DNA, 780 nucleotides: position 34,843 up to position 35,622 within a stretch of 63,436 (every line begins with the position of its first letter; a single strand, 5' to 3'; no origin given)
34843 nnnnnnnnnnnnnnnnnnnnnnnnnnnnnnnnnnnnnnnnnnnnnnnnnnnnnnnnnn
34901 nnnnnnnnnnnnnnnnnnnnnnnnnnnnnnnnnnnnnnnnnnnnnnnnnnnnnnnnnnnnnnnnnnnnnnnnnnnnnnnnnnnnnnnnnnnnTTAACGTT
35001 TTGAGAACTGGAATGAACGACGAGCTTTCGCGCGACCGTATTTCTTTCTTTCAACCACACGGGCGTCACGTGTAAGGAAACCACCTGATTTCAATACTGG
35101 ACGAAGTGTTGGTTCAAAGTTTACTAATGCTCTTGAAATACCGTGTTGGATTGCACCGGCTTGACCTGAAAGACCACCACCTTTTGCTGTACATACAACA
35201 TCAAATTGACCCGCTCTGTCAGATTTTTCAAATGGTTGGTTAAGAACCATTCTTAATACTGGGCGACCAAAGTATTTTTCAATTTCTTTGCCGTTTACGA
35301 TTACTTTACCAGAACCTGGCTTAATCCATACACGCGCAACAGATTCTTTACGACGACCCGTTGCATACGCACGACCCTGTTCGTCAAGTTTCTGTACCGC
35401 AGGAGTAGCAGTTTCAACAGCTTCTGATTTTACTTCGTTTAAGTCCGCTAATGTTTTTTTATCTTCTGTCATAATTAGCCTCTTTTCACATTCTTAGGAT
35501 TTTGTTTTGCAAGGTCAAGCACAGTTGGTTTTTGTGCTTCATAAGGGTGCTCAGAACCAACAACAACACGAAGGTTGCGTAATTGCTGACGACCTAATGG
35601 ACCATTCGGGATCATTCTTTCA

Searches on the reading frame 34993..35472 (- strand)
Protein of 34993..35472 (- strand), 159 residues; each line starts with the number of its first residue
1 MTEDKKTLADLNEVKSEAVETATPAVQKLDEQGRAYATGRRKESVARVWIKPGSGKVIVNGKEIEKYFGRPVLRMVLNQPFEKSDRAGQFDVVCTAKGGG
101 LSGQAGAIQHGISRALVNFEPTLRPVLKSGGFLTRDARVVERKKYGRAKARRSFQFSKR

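Call 13: find_encoding_contigs(protein=window:34993-35472:-, flank=6000, max_places=10)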
Protein window:34993-35472:- (159 aa): 1 contig read that carries it; 1 place shown.
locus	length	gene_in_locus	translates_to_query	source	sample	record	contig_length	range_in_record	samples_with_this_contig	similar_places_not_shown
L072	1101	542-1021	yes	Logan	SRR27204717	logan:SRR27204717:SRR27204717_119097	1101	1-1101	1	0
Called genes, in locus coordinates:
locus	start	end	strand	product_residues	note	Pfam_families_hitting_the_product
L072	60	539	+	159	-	PF00572:Ribosomal_L13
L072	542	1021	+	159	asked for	PF00380:Ribosomal_S9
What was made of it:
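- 34993..35472 (-): rpsI, the convergent right neighbour; not part of the module. Pfam Ribosomal_S9 (call 13)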
